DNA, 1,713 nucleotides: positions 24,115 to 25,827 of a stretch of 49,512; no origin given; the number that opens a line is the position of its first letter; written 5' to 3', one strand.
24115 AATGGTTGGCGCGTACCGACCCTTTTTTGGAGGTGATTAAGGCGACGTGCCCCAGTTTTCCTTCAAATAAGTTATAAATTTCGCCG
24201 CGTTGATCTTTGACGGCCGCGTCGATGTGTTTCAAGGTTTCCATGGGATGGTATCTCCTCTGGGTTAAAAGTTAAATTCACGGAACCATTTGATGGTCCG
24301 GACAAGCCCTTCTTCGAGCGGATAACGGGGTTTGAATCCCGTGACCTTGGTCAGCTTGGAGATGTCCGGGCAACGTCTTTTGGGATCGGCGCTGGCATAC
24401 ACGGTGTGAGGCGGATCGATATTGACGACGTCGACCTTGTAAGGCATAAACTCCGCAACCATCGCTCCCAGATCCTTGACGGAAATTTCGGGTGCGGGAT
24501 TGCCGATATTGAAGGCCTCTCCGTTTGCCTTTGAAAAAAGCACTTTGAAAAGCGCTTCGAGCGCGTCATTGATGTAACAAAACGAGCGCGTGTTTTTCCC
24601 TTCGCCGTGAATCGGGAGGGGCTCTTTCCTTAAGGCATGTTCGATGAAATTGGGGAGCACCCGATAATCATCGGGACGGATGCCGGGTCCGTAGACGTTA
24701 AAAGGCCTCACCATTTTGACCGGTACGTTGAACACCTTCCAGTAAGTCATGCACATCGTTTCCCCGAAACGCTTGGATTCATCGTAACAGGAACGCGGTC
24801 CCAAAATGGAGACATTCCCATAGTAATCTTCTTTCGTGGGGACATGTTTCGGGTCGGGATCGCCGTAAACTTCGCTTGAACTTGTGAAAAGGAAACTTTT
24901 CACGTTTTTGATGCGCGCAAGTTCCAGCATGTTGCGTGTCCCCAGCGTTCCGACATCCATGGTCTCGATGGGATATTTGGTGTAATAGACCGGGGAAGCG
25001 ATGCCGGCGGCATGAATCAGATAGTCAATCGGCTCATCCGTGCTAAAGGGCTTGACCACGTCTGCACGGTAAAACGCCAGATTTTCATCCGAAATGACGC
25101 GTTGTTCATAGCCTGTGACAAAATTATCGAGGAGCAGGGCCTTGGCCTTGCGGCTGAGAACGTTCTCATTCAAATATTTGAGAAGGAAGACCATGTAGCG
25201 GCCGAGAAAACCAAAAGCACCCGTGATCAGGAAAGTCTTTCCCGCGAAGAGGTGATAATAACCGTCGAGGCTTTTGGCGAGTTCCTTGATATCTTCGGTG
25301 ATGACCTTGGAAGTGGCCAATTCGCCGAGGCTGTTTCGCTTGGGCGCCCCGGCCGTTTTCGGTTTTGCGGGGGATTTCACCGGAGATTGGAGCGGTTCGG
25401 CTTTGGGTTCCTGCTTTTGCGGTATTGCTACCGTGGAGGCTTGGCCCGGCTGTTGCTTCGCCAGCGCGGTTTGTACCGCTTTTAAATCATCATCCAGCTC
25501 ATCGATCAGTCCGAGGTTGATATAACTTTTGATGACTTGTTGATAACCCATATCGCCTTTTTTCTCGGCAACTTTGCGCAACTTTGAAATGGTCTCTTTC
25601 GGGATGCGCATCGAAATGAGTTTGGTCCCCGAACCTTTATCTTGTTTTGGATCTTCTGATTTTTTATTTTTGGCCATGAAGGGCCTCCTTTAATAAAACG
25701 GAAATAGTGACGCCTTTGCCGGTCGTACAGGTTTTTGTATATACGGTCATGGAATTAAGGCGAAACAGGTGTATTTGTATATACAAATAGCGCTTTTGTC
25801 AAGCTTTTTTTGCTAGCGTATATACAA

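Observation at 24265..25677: Sugar-nucleotide decarboxylase/epimerase-type SDR fused to a ribbon-helix-helix DNA-binding domain (possible trigger enzyme)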

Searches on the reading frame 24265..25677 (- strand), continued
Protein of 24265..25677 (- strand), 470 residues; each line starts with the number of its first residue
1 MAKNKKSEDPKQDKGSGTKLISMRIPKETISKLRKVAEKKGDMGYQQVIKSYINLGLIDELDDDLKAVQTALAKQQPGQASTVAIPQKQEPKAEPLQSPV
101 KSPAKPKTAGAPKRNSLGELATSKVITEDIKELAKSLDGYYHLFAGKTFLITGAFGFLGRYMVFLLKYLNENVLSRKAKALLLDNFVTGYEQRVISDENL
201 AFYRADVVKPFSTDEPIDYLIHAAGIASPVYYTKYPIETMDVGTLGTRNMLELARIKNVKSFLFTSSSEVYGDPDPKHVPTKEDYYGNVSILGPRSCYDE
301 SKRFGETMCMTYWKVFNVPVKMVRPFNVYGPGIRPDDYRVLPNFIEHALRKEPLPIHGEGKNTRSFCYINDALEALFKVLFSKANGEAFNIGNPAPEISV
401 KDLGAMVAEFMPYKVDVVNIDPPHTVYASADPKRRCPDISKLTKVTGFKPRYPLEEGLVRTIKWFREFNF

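Call 19: find_related_loci(query=A1, collection=genome_contigs, flank=6000)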
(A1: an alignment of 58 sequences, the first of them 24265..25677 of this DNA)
Query A1 (470 aa) in genome_contigs; peptide patterns used: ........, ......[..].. (x = any residue, [..] = any of these).
133 stretches matched a pattern; 114 encode a relative of the query (tblastn E <= 1e-3); the best 80 are kept; 80 distinct loci.
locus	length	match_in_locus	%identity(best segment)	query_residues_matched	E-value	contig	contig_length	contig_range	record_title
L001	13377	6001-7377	70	1-467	0e+0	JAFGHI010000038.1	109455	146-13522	MAG: Candidatus Omnitrophota bacterium isolate Zod_Metabat.1447 k87_8905902, whole genome shotgun sequence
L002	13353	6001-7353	69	11-468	0e+0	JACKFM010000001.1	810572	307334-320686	MAG: Candidatus Omnitrophota bacterium isolate HK-STAS-OMNI-5 HK-STAS-OMNI-5_1, whole genome shotgun sequence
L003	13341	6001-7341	66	2-467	0e+0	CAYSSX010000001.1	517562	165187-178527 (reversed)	MAG TPA_asm: uncultured bacterium isolate SRP342105_co1_457 genome assembly, contig: NODE_5_length_517562_cov_12.407222,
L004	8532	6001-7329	67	4-468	0e+0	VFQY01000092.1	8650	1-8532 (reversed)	MAG: Candidatus Omnitrophota bacterium isolate ZLKRG04 NODE_9195_length_8650_cov_3.737886, whole genome shotgun sequence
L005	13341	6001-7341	66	3-465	0e+0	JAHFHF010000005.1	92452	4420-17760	MAG: Candidatus Omnitrophota bacterium isolate nzgw332 NODE_131_length_92453_cov_3.513625, whole genome shotgun sequence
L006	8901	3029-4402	65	2-467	0e+0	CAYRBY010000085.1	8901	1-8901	MAG TPA_asm: uncultured bacterium isolate SRP278252_co1_689 genome assembly, contig: NODE_14597_length_8901_cov_7.023174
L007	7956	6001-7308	67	15-465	0e+0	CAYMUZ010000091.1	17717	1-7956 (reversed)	MAG TPA_asm: uncultured bacterium isolate binchicken_co203_628 genome assembly, contig: k141_1022686, whole genome shotg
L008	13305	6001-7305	66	11-465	0e+0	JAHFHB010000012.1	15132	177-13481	MAG: Candidatus Omnitrophota bacterium isolate nzgw329 NODE_5670_length_15133_cov_2.369038, whole genome shotgun sequenc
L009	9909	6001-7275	65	1-468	0e+0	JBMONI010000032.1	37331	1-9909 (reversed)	MAG: Candidatus Omnitrophota bacterium isolate Betzabe_MAG072 MAG072_32, whole genome shotgun sequence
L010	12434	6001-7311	66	1-466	0e+0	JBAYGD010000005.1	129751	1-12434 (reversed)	MAG: Candidatus Omnitrophota bacterium isolate SO_2016_GW1_117 scaffold00309_OW334_2016, whole genome shotgun sequence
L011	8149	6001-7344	65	14-467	0e+0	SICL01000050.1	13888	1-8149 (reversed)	MAG: Candidatus Taenariivivens baikalensis isolate Baikal-deep-G204 BACOMB-C21243, whole genome shotgun sequence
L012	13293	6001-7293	64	11-467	0e+0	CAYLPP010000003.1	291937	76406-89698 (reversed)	MAG TPA_asm: uncultured bacterium isolate SRP342105_co1_308 genome assembly, contig: NODE_29_length_291937_cov_9.149369,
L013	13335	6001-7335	63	3-468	0e+0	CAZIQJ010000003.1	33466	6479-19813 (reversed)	MAG TPA_asm: uncultured bacterium isolate SRP342105_co2_29 genome assembly, contig: NODE_1307_length_33466_cov_5.710245,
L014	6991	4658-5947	65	11-467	0e+0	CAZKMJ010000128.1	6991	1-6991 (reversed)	MAG TPA_asm: uncultured bacterium isolate SRP342105_co1_334 genome assembly, contig: NODE_15277_length_6991_cov_4.696367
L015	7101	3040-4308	65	14-468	0e+0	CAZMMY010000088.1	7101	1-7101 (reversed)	MAG TPA_asm: uncultured bacterium isolate SRP342105_co1_337 genome assembly, contig: NODE_14931_length_7101_cov_4.726086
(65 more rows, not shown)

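Call 54: predict_structure(alignment_id=A1)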
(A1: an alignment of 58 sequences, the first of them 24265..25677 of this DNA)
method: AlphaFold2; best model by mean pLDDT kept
length: 470 residues; sequences in the alignment: 58
mean_pLDDT: 72.3   pTM: 0.72
mean pLDDT of the five models: 72.3, 71.3, 70.6, 70.5, 66.2
residues with pLDDT >= 90: 171; 70-90: 95; 50-70: 80; < 50: 124
segments of 3 or more residues with pLDDT < 50: 1-24, 57-60, 75-116, 187-191, 228-238, 270-279, 281-298, 424-433
pLDDT, mean of each block of 10 residues (from residue 1): 40 32 52 68 57 53 66 49 34 36 38 48 90 98 98 86 96 98 64 73 85 96 63 46 85 98 78 41 40 45 79 96 89 72 86 86 88 98 93 87 94 91 49 66 95 95 81
secondary structure, 60 per line:
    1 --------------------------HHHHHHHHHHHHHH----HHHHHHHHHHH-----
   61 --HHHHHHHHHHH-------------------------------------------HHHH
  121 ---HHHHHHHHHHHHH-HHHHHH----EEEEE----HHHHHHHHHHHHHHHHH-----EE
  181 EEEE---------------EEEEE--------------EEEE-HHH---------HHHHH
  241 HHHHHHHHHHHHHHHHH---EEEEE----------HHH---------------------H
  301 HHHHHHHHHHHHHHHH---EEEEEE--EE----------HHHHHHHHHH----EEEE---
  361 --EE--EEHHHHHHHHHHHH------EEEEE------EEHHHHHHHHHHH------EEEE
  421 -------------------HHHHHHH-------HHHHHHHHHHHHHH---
elements in order: H27-40 H45-55 H63-73 H117-120 H124-136 H138-143 E148-152 H157-173 E179-184 E200-204 E219-222 H236-257 E261-265 H300-316 E320-325 H340-349 E354-357 H369-380 E387-391 H400-410 E417-420 H440-446 H454-467
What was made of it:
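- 25324..25506 (-): Residues 58-118: a flexible linker rich in A, K, P and Q. Residues 75-116 have pLDDT below 50 (call 54).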

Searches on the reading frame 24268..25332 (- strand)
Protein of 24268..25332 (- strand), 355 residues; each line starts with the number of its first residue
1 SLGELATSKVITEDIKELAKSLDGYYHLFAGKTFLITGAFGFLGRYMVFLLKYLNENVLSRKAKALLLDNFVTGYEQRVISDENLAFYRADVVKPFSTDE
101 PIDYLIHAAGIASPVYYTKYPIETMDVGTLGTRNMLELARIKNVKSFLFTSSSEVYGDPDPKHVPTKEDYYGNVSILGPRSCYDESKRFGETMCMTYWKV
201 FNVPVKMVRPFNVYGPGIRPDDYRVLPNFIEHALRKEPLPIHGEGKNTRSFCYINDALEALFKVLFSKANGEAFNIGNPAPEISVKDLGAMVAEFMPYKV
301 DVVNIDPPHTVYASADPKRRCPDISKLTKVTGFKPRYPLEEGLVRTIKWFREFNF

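Call 29: search_solved_structures(query=window:24268-25332:-, max_evalue=1e-10, show_alignments=1)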
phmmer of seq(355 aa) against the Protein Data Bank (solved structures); distinct sequences matched with E-value up to 1e-10: 68 (the best 60 are shown).
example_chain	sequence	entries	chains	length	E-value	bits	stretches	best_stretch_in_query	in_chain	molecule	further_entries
2b69_A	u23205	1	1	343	1.2e-58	202.3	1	32-352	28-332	UDP-glucuronate decarboxylase 1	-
4gll_A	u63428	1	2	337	1.7e-58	201.8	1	32-352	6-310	UDP-glucuronic acid decarboxylase 1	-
4m55_A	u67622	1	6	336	8.7e-58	199.5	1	32-352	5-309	UDP-glucuronic acid decarboxylase 1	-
4lk3_A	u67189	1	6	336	1.2e-57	199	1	32-352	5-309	UDP-glucuronic acid decarboxylase 1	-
8vr2_A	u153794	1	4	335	1.3e-35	126.5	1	29-350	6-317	NAD-dependent epimerase/dehydratase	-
6pmh_A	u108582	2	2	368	6.5e-32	114.4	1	26-352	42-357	UDP-glucose 4-epimerase related protein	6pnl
8v4g_A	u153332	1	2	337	1.8e-30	109.6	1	10-354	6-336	Putative nucleotide sugar dehydratase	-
8v4h_A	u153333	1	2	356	2.1e-30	109.4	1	10-354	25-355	Putative nucleotide sugar dehydratase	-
3icp_A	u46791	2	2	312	1.8e-24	89.9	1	35-346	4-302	NAD-dependent epimerase/dehydratase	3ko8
7ys8_A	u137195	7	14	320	6.8e-24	88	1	35-352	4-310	UDP-glucose 4-epimerase | UDP-glucose 4-epimerase along with EC 5.1.3.2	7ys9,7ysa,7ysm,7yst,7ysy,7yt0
3ru7_A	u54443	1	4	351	3.3e-23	85.7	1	28-353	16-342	WbgU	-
3ru9_A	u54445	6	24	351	3.3e-23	85.7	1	28-353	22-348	WbgU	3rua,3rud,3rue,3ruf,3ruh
3lu1_A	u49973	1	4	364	3.7e-23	85.6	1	28-353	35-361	WbgU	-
3ruc_A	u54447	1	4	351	4.6e-23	85.3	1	28-353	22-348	WbgU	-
3aw9_A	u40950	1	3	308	4.6e-23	85.3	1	103-346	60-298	NAD-dependent epimerase/dehydratase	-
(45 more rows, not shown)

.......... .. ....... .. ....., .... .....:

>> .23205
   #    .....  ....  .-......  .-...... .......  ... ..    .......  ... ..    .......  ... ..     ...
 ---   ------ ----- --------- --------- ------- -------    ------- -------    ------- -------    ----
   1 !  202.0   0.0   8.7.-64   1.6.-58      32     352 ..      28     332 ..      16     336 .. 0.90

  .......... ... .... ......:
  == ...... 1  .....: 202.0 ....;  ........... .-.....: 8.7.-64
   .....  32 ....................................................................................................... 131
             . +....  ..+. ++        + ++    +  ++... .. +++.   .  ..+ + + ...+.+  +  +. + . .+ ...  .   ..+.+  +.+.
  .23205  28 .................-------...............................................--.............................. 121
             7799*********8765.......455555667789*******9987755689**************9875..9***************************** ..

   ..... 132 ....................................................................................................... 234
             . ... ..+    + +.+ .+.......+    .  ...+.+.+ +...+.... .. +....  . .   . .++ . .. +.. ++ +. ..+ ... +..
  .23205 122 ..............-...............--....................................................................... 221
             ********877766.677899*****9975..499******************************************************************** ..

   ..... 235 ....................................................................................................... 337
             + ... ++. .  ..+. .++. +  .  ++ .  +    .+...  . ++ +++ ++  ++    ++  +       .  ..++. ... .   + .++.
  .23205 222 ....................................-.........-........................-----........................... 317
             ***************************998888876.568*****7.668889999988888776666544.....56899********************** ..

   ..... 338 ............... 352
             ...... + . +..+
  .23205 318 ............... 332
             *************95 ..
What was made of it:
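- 24265..25323 (-): Residues 119-470: UXS-like extended SDR enzyme body, with GxxGxxG at 153-159, S267/E269, Y298/K302 and R364. The best PDB match is human UDP-glucuronate decarboxylase 2b69, E 1.2e-58 (call 29).
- Closest known: UDP-glucuronate decarboxylase. Different: Compared with the aligned UXS1 core, which starts at query residue ~150 (call 29), it has an extra ~30-residue helical N-terminal segment (residues ~120-147).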

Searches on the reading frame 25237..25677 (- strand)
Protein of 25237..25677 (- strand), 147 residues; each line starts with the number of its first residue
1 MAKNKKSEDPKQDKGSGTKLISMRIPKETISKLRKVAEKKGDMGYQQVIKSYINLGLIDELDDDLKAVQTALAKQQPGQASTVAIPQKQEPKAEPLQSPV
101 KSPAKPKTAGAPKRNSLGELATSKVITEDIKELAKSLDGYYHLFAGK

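Call 3: search_protein_families(library=pfam, max_evalue=1, proteins=[window:25237-25677:-])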
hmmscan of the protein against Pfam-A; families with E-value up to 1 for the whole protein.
seq(147 aa): 3 families
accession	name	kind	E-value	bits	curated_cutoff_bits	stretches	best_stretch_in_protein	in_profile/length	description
PF12441.14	CopG_antitoxin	-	0.00039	21.6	28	1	18-53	42-76/79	CopG antitoxin of type II toxin-antitoxin system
PF06833.16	MdcE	-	0.013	15.6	32.7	1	23-74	111-160/196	Malonate decarboxylase gamma subunit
PF16777.11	RHH_7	-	0.034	15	27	1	2-42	15-55/74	Transcriptional regulator, RHH-like, CopG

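Call 4: search_protein_families(library=ncbifam, max_evalue=1, proteins=[window:25237-25677:-])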
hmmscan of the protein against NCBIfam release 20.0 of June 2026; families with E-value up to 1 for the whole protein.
seq(147 aa): 3 families
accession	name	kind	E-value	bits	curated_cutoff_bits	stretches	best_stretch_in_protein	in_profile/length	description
NF008671.0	PRK11675.1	equivalog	0.071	13.5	62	1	6-54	38-85/95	LexA regulated protein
NF041793.1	ORF56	equivalog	0.12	12.5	50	1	21-40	3-22/39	ORF56 family plasmid copy control protein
NF047399.1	BrnA_antitoxin_add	equivalog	0.14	12.4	60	1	14-54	28-67/70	type II toxin-antitoxin system BrnA family antitoxin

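Call 6: find_homologous_proteins(query=window:25237-25677:-, max_evalue=0.01)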
Query seq(147 aa) (147 aa): 1 proteins with E <= 0.01 among 267 candidates.
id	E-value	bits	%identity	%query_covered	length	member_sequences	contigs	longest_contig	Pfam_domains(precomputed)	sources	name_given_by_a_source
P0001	9.7e-5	41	57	32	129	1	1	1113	PF12441.15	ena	-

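Call 32: find_encoding_contigs(protein=P0001, flank=5000, max_places=5)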
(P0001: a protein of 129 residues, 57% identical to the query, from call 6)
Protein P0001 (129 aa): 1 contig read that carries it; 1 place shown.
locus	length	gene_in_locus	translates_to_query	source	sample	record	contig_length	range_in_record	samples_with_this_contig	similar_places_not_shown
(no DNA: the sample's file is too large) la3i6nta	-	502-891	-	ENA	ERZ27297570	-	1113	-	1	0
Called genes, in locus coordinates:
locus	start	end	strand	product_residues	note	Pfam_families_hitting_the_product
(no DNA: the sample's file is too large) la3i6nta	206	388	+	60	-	-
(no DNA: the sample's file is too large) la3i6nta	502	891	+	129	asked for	PF12441:CopG_antitoxin (weak)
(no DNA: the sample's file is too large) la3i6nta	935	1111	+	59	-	?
